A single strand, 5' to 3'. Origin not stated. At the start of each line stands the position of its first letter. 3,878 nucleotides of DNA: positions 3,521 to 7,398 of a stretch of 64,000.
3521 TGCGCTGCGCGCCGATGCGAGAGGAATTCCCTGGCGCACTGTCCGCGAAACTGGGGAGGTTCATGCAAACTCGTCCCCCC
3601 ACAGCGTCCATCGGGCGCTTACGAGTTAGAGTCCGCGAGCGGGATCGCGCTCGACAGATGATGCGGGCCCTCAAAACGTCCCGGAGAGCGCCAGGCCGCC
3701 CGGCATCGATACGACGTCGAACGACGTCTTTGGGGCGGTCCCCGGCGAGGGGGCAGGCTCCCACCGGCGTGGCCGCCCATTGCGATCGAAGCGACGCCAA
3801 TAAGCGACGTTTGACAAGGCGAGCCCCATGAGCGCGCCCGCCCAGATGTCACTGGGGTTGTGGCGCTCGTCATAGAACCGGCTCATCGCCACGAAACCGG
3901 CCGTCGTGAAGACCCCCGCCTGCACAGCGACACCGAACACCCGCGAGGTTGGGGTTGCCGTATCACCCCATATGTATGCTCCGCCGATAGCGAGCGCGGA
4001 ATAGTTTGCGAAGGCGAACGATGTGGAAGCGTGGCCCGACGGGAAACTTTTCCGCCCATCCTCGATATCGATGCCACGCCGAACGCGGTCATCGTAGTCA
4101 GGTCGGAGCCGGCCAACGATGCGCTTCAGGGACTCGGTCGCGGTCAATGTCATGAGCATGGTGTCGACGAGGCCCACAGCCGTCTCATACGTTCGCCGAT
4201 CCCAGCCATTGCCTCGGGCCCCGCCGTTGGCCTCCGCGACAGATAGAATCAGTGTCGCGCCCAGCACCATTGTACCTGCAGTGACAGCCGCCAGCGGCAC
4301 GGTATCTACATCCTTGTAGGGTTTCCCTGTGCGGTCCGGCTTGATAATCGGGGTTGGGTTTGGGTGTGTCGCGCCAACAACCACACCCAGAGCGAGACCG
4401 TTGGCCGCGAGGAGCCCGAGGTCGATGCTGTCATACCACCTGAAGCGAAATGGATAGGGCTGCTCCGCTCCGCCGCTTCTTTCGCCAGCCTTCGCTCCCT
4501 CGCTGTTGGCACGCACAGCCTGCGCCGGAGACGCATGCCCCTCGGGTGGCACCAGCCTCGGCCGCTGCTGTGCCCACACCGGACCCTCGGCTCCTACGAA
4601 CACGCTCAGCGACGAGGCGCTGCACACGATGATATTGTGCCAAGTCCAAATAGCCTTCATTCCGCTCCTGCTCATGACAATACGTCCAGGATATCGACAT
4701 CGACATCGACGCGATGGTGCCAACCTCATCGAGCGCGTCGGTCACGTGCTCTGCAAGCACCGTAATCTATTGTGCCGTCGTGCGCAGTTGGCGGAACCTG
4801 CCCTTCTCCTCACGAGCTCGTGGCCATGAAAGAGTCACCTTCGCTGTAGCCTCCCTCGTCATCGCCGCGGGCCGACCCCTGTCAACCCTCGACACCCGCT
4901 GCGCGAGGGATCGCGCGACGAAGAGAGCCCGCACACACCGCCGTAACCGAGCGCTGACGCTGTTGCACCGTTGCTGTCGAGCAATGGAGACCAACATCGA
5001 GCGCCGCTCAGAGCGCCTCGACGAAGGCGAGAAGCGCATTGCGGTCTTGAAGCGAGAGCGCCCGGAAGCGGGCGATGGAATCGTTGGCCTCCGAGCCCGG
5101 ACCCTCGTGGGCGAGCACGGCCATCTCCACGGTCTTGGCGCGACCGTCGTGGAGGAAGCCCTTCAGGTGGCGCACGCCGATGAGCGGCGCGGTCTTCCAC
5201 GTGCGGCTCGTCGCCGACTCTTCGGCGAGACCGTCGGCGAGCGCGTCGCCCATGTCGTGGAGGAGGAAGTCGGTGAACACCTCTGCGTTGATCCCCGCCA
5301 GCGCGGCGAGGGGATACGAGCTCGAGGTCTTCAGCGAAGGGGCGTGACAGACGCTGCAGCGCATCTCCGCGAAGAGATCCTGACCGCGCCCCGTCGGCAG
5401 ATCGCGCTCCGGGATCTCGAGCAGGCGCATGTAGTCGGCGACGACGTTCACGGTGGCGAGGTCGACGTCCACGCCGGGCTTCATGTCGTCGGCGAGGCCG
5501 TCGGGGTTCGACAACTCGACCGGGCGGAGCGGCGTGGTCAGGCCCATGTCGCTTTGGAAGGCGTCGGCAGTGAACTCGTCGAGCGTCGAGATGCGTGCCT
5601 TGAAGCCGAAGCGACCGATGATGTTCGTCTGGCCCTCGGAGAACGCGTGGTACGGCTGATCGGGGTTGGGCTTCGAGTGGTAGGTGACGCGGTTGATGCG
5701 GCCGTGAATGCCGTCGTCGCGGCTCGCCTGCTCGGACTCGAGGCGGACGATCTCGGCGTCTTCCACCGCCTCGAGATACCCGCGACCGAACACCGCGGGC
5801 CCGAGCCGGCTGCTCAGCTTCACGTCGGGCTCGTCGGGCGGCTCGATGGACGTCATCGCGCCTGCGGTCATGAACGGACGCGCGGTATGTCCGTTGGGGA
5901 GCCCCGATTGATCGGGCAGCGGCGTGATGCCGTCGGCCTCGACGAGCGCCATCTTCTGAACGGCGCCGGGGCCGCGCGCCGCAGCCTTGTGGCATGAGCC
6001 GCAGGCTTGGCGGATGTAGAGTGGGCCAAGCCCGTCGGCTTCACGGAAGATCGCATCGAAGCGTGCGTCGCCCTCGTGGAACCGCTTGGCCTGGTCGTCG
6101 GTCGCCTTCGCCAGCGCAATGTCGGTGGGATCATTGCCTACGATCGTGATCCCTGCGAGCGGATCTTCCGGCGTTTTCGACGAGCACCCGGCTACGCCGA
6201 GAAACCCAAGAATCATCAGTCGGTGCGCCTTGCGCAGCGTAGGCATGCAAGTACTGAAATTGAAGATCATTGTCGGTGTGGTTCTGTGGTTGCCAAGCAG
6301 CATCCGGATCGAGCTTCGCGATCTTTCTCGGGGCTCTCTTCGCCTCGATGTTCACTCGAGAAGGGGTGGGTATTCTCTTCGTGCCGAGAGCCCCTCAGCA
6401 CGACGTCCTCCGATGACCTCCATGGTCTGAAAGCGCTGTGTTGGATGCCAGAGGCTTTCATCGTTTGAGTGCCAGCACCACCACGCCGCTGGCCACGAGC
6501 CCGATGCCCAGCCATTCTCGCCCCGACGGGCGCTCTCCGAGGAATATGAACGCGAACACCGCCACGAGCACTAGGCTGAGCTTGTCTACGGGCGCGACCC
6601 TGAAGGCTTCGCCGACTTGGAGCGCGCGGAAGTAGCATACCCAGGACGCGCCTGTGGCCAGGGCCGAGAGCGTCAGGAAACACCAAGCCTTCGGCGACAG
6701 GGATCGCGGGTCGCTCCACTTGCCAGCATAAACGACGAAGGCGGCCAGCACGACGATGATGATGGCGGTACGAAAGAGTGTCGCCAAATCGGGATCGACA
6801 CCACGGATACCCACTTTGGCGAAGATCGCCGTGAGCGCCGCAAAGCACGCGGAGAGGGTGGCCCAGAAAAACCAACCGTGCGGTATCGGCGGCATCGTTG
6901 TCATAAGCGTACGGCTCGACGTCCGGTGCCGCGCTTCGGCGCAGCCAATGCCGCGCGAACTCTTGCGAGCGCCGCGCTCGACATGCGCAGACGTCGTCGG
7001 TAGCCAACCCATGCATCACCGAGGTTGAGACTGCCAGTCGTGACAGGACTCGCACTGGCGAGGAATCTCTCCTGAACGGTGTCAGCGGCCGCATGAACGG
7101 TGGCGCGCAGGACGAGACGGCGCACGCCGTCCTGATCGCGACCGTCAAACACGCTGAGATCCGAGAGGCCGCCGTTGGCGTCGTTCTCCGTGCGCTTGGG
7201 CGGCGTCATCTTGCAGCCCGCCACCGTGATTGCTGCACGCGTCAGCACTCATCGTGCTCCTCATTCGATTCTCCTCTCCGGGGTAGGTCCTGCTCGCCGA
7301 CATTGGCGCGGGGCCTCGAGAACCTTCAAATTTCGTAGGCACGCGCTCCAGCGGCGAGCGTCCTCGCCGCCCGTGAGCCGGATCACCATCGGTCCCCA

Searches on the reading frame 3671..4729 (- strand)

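Call 47: search_protein_families(library=pfam, proteins=[window:3671-4729:-], max_evalue=0.01)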
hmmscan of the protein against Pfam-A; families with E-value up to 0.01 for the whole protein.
window:3671-4729:- (352 aa): 1 family
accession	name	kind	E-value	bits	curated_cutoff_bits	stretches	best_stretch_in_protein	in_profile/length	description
PF01569.27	PAP2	-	2e-20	73.3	27.2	1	187-316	5-128/130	PAP2 superfamily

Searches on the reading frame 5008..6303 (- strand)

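Call 47: search_protein_families(library=pfam, proteins=[window:5008-6303:-], max_evalue=0.01)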
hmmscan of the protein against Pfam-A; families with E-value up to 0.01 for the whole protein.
window:5008-6303:- (431 aa): 3 families
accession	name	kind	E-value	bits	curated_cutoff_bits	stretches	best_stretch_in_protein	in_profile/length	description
PF06537.16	DHOR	-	1.2e-45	156.4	22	1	158-431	207-499/499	Di-haem oxidoreductase, putative peroxidase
PF00034.26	Cytochrom_C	-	1.7e-05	26.5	21.3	0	306-352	3-27/90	Cytochrome c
PF13442.11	Cytochrome_CBB3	-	0.0015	19.2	27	0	98-114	11-27/68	Cytochrome C oxidase, cbb3-type, subunit III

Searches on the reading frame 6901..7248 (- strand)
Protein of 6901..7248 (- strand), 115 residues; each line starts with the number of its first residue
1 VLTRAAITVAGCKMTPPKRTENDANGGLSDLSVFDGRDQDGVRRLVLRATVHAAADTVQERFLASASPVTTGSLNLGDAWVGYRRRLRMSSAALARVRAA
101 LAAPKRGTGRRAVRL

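Call 15: search_protein_families(library=pfam, proteins=[window:6901-7248:-], max_evalue=0.01)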
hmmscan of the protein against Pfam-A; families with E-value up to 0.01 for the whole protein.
window:6901-7248:- (115 aa): 0 families

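Call 73: list_cluster_members(proteins=[window:6901-7248:-, window:22946-23551:-, window:9738-10343:-, window:21822-22949:-, window:23548-24534:-, window:13352-13861:-, window:12377-13348:-, window:7145-7261:-])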
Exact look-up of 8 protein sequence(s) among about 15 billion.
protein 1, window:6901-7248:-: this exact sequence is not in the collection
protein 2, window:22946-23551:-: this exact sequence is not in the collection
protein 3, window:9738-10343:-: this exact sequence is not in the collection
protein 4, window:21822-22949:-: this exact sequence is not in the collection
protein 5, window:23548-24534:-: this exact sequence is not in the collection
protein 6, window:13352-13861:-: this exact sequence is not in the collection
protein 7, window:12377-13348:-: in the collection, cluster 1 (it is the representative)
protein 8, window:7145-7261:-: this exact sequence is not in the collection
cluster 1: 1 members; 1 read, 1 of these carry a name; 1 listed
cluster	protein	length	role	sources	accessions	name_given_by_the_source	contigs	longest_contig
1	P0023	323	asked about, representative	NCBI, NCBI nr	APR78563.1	Putative diheme cytochrome c-553 [Minicystis rosea]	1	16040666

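Call 75: find_homologous_proteins(query=window:6901-7248:-, max_evalue=0.01)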
Query window:6901-7248:-: 82 candidates shared short words with the query, none scored E <= 0.01.
